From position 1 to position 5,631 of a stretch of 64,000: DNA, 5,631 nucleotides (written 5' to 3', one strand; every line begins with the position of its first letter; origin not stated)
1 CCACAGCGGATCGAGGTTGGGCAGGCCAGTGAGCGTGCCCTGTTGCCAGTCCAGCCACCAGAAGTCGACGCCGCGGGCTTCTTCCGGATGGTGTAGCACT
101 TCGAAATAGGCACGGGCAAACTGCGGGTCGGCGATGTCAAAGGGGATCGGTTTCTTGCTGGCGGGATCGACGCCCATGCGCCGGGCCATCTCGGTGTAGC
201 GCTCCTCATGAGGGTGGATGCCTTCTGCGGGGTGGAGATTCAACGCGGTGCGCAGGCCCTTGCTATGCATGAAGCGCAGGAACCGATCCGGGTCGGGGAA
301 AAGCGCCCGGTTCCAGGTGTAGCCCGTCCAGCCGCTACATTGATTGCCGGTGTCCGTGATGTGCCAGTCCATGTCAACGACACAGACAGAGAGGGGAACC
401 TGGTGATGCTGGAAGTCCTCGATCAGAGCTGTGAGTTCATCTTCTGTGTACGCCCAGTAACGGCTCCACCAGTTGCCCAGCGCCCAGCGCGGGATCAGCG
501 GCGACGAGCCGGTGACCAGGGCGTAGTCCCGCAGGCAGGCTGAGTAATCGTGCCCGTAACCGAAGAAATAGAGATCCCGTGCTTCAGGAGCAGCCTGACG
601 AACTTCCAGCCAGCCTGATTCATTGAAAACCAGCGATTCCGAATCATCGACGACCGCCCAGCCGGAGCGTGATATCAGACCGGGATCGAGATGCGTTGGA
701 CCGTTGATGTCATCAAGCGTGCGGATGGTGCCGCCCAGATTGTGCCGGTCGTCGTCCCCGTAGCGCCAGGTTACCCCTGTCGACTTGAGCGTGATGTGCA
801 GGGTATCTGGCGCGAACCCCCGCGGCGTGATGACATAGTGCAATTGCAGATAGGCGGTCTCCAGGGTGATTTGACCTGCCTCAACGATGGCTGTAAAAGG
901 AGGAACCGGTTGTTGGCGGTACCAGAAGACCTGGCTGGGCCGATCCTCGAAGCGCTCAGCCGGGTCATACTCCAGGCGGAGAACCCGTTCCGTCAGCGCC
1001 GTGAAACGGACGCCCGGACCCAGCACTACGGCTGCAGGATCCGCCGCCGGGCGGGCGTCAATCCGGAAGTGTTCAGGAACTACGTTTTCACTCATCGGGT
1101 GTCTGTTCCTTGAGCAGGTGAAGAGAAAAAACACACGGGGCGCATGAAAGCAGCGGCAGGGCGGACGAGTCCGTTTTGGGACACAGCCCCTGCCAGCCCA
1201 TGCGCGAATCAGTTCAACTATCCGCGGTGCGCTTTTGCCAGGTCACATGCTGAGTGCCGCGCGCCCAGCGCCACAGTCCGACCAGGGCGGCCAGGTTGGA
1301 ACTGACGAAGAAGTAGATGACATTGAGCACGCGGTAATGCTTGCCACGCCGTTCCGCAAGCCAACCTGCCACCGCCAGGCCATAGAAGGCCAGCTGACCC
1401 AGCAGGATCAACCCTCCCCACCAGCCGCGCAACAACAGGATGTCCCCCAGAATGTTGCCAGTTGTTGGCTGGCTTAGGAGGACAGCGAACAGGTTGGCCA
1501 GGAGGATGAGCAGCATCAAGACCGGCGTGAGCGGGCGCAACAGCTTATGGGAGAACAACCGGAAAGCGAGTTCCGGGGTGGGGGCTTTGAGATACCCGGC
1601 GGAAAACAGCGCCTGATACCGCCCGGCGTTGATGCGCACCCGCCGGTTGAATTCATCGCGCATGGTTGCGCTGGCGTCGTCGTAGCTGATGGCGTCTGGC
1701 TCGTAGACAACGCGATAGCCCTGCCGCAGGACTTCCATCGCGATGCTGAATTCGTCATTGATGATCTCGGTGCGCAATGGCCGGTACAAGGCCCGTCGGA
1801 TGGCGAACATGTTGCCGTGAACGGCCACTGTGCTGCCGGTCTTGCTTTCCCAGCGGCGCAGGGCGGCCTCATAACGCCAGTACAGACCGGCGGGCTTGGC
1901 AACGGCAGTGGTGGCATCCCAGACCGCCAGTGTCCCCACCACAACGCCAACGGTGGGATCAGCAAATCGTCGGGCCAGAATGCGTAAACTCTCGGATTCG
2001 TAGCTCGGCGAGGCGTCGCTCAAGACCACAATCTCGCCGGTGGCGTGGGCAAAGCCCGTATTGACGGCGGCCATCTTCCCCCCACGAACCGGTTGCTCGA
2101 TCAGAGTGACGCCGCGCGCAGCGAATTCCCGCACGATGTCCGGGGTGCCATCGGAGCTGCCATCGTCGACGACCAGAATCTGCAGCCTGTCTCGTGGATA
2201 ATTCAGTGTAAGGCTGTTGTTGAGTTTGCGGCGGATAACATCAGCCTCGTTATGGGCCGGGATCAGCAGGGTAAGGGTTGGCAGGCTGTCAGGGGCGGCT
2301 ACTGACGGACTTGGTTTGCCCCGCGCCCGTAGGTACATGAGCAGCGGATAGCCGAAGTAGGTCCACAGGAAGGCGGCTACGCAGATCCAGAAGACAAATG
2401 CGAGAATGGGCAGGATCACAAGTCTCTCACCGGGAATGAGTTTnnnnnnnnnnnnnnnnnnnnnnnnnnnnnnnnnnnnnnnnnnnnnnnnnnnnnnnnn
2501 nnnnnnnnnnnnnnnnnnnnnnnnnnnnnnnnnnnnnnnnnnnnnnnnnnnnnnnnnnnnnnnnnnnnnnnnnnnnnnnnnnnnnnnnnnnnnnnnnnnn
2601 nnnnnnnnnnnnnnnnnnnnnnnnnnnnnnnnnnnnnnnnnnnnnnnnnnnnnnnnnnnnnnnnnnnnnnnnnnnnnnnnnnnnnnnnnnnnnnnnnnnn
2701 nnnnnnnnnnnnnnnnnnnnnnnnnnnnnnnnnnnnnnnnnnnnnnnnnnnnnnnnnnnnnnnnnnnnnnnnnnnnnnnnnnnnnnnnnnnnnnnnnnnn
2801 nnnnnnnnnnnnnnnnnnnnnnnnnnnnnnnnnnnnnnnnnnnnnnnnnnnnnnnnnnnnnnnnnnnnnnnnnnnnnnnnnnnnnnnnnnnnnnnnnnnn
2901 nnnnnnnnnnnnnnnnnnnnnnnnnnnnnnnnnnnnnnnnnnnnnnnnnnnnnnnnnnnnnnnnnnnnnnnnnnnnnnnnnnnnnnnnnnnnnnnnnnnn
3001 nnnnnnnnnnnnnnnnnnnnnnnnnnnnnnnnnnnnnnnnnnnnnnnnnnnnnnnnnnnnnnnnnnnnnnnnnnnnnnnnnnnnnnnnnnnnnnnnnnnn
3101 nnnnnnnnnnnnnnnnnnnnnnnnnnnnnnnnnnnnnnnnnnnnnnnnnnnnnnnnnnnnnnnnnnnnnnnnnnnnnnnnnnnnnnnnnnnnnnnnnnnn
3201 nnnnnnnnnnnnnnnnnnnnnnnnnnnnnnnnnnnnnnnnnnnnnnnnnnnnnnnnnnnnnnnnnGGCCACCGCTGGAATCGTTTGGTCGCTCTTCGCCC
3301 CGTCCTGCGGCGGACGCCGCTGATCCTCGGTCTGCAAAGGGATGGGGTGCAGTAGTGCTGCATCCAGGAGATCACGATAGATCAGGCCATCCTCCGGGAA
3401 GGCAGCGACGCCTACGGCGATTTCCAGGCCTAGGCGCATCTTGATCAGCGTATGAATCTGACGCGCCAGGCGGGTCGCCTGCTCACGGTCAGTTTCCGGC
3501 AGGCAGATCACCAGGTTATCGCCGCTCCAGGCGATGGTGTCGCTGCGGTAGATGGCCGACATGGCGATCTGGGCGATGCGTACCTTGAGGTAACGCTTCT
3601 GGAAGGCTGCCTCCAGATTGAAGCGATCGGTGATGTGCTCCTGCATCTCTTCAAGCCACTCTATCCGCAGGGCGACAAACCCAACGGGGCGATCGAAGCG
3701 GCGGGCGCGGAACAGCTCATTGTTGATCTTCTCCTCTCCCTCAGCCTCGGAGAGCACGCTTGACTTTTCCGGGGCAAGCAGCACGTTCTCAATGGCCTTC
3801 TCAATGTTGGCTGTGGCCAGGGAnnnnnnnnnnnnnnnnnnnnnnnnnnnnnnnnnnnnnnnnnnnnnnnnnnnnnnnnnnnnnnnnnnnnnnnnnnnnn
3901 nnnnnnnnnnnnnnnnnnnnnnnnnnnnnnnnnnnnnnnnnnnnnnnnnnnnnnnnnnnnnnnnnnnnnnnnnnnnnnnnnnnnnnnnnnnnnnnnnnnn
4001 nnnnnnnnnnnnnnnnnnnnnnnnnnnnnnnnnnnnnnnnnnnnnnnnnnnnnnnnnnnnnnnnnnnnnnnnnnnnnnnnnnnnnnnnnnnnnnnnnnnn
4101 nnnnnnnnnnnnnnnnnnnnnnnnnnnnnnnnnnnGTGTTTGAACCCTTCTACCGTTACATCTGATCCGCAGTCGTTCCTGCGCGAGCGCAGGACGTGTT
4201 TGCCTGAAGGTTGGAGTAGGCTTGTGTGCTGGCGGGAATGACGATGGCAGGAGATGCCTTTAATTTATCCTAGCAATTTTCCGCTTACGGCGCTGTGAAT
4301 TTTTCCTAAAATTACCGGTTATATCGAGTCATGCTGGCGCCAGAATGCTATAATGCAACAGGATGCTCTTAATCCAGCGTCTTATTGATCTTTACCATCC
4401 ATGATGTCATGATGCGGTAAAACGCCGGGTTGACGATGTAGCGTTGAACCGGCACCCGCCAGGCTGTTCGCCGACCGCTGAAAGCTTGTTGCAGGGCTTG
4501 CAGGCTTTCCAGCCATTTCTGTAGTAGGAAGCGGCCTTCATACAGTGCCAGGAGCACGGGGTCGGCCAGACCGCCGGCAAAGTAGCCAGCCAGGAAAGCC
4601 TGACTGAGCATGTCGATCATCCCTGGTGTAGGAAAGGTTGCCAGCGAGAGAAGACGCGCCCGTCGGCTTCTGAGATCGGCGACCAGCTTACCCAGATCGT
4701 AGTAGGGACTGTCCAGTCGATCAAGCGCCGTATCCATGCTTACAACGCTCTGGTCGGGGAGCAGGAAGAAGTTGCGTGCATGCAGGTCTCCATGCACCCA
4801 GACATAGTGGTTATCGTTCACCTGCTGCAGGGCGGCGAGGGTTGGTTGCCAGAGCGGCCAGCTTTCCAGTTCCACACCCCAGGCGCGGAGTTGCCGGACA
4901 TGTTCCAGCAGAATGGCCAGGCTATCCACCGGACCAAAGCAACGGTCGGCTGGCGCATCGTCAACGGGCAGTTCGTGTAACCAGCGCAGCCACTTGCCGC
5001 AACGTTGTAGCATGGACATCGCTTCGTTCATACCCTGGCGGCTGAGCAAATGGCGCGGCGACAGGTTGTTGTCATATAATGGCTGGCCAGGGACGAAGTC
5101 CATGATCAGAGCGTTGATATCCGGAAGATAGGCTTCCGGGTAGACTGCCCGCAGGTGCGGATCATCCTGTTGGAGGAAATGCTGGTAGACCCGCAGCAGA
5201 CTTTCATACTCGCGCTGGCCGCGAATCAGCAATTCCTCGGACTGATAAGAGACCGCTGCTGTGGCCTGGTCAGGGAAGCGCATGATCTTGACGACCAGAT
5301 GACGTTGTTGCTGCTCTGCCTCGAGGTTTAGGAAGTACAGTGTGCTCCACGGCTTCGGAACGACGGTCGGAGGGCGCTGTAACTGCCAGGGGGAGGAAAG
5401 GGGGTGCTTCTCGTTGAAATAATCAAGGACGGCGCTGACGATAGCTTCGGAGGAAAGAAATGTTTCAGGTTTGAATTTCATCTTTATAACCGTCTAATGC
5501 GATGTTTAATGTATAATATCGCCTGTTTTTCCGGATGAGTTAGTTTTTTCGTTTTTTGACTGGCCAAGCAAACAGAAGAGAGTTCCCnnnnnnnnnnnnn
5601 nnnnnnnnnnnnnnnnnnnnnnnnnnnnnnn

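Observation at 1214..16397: Hybrid synthase/Wzy-type polysaccharide locus carrying two degenerate GGDEF modules (candidate c-di-GMP-gated envelope polysaccharide machine)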

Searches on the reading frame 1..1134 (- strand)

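Call 46: search_protein_families(library=pfam, proteins=[window:1-1134:-], max_evalue=0.001)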
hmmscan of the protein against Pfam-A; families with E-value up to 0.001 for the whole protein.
window:1-1134:- (378 aa): 1 family
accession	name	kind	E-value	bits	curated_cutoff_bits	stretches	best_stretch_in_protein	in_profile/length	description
PF01055.32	Glyco_hydro_31_2nd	-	1.9e-21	77.2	23.5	1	212-364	2-157/328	Glycosyl hydrolases family 31 TIM-barrel domain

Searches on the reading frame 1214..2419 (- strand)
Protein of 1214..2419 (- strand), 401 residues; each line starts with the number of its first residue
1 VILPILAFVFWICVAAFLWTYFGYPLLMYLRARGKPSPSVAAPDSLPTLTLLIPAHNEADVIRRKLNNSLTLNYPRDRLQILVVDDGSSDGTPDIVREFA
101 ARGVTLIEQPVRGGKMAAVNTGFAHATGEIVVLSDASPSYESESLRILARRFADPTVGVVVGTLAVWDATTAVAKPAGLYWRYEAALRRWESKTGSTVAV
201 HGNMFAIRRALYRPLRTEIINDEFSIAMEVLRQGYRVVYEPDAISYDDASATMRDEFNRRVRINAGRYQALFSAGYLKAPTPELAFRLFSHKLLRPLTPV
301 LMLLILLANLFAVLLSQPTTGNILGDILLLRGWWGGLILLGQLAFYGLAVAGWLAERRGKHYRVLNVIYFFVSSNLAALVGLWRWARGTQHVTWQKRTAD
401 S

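Call 4: search_protein_families(library=pfam, proteins=[window:1214-2419:-], max_evalue=0.1)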
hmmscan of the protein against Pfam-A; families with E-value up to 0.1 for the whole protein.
window:1214-2419:- (401 aa): 6 families
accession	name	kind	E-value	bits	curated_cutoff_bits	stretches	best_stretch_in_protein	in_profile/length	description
PF00535.33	Glycos_transf_2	-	1.1e-26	94.2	23.3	1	51-212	2-164/168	Glycosyl transferase family 2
PF13641.12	Glyco_tranf_2_3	-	4.7e-20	73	27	1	47-257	1-213/230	Glycosyltransferase like family 2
PF13632.12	Glyco_trans_2_3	-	9.1e-12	45.6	27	1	135-312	6-182/198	Glycosyl transferase family group 2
PF13506.12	Glyco_transf_21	-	1.6e-07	31.4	21.7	1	113-262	16-171/174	Glycosyl transferase family 21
PF10111.15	Glyco_tranf_2_2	-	0.006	16.5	27.3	1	55-137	8-91/276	Glycosyltransferase like family 2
PF13704.12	Glyco_tranf_2_4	-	0.0078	17.1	27.5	1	56-113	1-54/98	Glycosyl transferase family 2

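Call 15: search_protein_families(library=ncbifam, proteins=[window:1214-2419:-], max_evalue=0.01)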
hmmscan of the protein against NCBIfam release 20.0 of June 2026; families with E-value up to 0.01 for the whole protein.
window:1214-2419:- (401 aa): 23 families
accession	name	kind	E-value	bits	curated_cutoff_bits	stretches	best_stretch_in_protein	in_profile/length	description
TIGR03937.1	PgaC_IcaA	equivalog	1.5e-23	83.4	422.3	1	9-276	6-279/407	poly-beta-1,6-N-acetyl-D-glucosamine synthase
TIGR03965.1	mycofact_glyco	equivalog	1.6e-22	80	280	1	33-262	60-295/467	mycofactocin biosynthesis glycosyltransferase MftF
NF041865.1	EpsU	equivalog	4.6e-14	52.2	700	1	21-271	14-269/394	exopolysaccharide biosynthesis GT2 family glycosyltransferase EpsU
TIGR03469.1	HpnB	hypoth_equivalog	4.7e-14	52.2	379.25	1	9-155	10-163/386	hopene-associated glycosyltransferase HpnB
NF041875.1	EPS_EpsD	equivalog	1.8e-12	47.3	370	1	50-299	2-258/325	exopolysaccharide biosynthesis glycosyltransferase EpsD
NF058614.1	PPMAGASynPpgS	equivalog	8.9e-11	41.6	370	1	51-251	4-203/226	polyprenyl-phospho-N-acetylgalactosaminyl synthase PpgS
TIGR04242.1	nodulat_NodC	equivalog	3.5e-10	39.4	550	1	40-210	41-216/395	chitooligosaccharide synthase NodC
TIGR03030.1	CelA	equivalog_domain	2.9e-09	35.5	699.1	1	33-90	117-175/714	UDP-forming cellulose synthase catalytic subunit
NF008558.0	PRK11498.1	equivalog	5.9e-09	34.4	992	1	35-135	261-360/872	UDP-forming cellulose synthase catalytic subunit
NF007482.0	PRK10073.1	equivalog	1.3e-08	34.3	423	1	46-137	5-95/334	glycosyltransferase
TIGR03111.1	glyc2_xrt_Gpos1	hypoth_equivalog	1.3e-08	34.1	363.95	1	36-164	38-169/439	TIGR03111 family XrtG-associated glycosyltransferase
NF053846.1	glyco_with_XrtP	equivalog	1.4e-08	33.8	520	1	10-160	8-168/440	XrtP-associated glycosyltransferase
TIGR04283.1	glyco_like_mftF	equivalog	1.6e-08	34.4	182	1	49-133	1-78/221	TIGR04283 family arsenosugar biosynthesis glycosyltransferase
NF047588.1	GlcsyltransPgfSStrep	equivalog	1.3e-07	31.2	500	1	49-136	3-94/308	glycosyltransferase PgfS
TIGR04182.1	glyco_TIGR04182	equivalog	1.6e-07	31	325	1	50-156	3-101/293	S-layer glycoprotein N-glycosyltransferase AglJ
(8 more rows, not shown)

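Call 40: search_solved_structures(query=window:1214-2419:-, max_evalue=0.01, show_alignments=2)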
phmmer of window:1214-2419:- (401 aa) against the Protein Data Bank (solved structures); distinct sequences matched with E-value up to 0.01: 26.
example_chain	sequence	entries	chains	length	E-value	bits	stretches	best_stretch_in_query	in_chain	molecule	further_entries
6yv7_A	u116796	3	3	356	5.1e-36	127.7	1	16-247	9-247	Glycosyl transferase, family 2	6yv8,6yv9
6yv7_B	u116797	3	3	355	5.3e-36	127.6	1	16-247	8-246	Glycosyl transferase, family 2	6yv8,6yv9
6p61_A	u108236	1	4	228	1.1e-09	41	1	46-150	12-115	Glycosyltransferase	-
2z87_A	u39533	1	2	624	1.4e-06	30.7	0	41-148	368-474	Chondroitin synthase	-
2z86_A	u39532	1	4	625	1.4e-06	30.7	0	41-148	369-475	Chondroitin synthase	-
9omj_A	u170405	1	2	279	2.2e-06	30.1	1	50-163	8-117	Glycosyltransferase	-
9omm_A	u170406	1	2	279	2.2e-06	30.1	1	50-163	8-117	Glycosyltransferase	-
9omh_A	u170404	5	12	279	2.2e-06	30.1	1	50-163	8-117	Glycosyltransferase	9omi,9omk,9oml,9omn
9jma_A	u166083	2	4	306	2.7e-06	29.8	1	50-146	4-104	GalNAc(5)-diNAcBac-PP-undecaprenol beta-1,3-glucosyltransferase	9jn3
8vxh_A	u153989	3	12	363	6.3e-06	28.6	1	46-155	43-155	Undecaprenyl-phosphate 4-deoxy-4-formamido-L-arabinose transferase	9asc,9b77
9bhc_C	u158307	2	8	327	8.7e-06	28.1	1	48-154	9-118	Undecaprenyl-phosphate 4-deoxy-4-formamido-L-arabinose transferase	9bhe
9hwj_A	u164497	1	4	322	1.6e-05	27.2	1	49-155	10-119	Undecaprenyl-phosphate 4-deoxy-4-formamido-L-arabinose transferase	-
5hea_A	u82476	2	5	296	2.2e-05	26.8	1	48-154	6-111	Putative glycosyltransferase (GalT1)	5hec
7lby_A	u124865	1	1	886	2.3e-05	26.7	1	21-136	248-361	Cellulose synthase catalytic subunit [UDP-forming]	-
9b8v_E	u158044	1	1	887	2.3e-05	26.7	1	21-136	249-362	Cellulose synthase catalytic subunit [UDP-forming]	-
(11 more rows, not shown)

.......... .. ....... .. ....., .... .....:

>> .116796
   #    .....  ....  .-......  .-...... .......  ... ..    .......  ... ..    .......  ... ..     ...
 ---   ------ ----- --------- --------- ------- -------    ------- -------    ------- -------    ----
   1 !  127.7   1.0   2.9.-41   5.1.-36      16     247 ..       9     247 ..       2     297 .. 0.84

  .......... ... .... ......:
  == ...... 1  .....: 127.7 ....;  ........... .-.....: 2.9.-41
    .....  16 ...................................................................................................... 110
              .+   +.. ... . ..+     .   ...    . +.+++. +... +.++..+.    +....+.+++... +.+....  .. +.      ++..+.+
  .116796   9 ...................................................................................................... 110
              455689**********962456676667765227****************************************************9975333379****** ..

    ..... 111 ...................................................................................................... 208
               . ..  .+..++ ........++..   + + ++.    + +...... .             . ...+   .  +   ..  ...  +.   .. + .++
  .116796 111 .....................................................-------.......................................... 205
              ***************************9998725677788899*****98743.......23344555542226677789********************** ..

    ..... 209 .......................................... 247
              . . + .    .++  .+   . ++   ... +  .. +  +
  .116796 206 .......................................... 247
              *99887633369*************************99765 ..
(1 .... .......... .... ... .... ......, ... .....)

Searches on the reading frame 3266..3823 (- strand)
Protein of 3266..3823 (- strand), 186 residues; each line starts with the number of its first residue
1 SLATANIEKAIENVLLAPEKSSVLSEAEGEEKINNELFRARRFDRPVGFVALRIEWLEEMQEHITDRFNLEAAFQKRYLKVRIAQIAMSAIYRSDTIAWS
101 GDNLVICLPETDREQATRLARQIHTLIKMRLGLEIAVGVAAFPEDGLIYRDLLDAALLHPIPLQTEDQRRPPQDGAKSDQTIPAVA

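Call 27: predict_structure(alignment_id=A3)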
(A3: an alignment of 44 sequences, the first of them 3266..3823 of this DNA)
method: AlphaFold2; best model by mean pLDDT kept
length: 186 residues; sequences in the alignment: 44
mean_pLDDT: 86.8   pTM: 0.78
mean pLDDT of the five models: 86.8, 86.5, 86.3, 85.8, 84.9
residues with pLDDT >= 90: 120; 70-90: 24; 50-70: 42; < 50: 0
segments of 3 or more residues with pLDDT < 50: none
pLDDT, mean of each block of 10 residues (from residue 1): 59 60 94 98 98 93 78 88 96 97 98 98 97 97 97 97 70 64 61
secondary structure, 60 per line:
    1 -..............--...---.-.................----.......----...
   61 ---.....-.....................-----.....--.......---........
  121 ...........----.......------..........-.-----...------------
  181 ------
elements in order: H2-15 H26-42 E47-53 H64-68 H70-90 E96-100 E103-109 H113-131 E136-142 H149-158

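Call 31: fold_search(model_id=the predicted structure, library=pdb)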
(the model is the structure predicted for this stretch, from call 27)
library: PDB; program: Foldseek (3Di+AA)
matches with E <= 10: 1376; with E <= 0.001: 75
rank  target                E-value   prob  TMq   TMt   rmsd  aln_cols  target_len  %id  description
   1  4urg_B                4.5e-09  1.00  0.58  0.68   3.9       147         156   20  Crystal Structure of GGDEF domain from T.maritima (active-like dimer) (released 2014-10-08)
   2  4urq_U                8.6e-09  1.00  0.59  0.70   3.7       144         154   22  Crystal Structure of GGDEF domain (I site mutant) from T.maritima (released 2014-10-08)
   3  4urq_V                2.3e-08  1.00  0.57  0.68   4.0       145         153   22  Crystal Structure of GGDEF domain (I site mutant) from T.maritima (released 2014-10-08)
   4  4urg_A                3.1e-08  1.00  0.58  0.70   3.8       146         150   22  Crystal Structure of GGDEF domain from T.maritima (active-like dimer) (released 2014-10-08)
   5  4urs_A                3.1e-08  1.00  0.57  0.64   4.2       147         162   20  Crystal Structure of GGDEF domain from T.maritima (released 2014-10-08)
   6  5llx_A                4.7e-08  1.00  0.59  0.18   8.3       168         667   17  Bacteriophytochrome activated diguanylyl cyclase from Idiomarina species A28L with GTP bound (released 2017-03-15)
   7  5m3c_A                8.0e-08  1.00  0.56  0.27   3.6       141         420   26  Structure of the hybrid domain (GGDEF-EAL) of PA0575 from Pseudomonas aeruginosa PAO1 at 2.8 Ang. with GTP and Ca2+ bo (released 2017-12-20)
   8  5llw_A                2.1e-07  1.00  0.59  0.18   7.8       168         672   17  Bacteriophytochrome activated diguanylyl cyclase from Idiomarina species A28L (released 2017-03-15)
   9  5llx_B                2.8e-07  1.00  0.59  0.18   7.9       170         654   17  Bacteriophytochrome activated diguanylyl cyclase from Idiomarina species A28L with GTP bound (released 2017-03-15)
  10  6et7_B                3.8e-07  1.00  0.60  0.19   8.3       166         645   16  Activated heterodimer of the bacteriophytochrome regulated diguanylyl cyclase variant - S505V A526V - from Idiomarina  (released 2018-06-13)
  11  4iob                  4.6e-07  1.00  0.59  0.67   4.1       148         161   22  Crystal structure of the GGDEF domain of PA1120 (YfiN or TpbB) from Pseudomonas aeruginosa at 2.7 Ang. (released 2013-12-04)
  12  6et7_A                5.2e-07  1.00  0.60  0.19   8.9       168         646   17  Activated heterodimer of the bacteriophytochrome regulated diguanylyl cyclase variant - S505V A526V - from Idiomarina  (released 2018-06-13)
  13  7a7e_A                5.9e-07  1.00  0.58  0.62   4.2       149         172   21  Structure of a delta-N mutant - E232start - of PA1120 (TpbB or YfiN) from Pseudomonas aeruginosa (PAO1) comprising onl (released 2021-07-07)
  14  4rnh                  7.9e-07  1.00  0.53  0.25   3.9       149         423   24  PaMorA tandem diguanylate cyclase - phosphodiesterase, c-di-GMP complex (released 2014-11-19)
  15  3i5c_A                8.4e-07  1.00  0.59  0.57   8.2       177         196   18  Crystal structure of a fusion protein containing the leucine zipper of GCN4 and the GGDEF domain of WspR from Pseudomo (released 2009-08-18)
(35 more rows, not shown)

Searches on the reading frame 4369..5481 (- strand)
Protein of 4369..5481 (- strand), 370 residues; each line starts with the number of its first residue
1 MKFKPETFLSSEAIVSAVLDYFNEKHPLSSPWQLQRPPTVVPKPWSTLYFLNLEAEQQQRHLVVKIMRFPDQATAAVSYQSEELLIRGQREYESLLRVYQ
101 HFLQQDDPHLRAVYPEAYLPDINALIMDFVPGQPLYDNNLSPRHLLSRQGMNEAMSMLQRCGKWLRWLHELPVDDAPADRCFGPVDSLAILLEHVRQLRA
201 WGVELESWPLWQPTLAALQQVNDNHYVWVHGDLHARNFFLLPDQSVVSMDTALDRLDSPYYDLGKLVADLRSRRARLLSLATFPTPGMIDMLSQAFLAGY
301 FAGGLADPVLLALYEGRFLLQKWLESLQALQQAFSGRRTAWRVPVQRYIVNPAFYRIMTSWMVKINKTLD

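Call 4: search_protein_families(library=pfam, proteins=[window:4369-5481:-], max_evalue=0.1)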
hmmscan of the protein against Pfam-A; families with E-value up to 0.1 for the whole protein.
window:4369-5481:- (370 aa): 2 families
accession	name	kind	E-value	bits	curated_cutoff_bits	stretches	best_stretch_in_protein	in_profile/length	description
PF01636.29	APH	-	2.6e-11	44.2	23.2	1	89-274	34-217/239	Phosphotransferase enzyme family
PF02958.26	EcKL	-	0.0038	17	22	0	215-264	204-258/294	Ecdysteroid kinase-like family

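Call 15: search_protein_families(library=ncbifam, proteins=[window:4369-5481:-], max_evalue=0.01)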
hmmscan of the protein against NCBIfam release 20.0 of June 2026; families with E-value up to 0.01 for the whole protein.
window:4369-5481:- (370 aa): 0 families
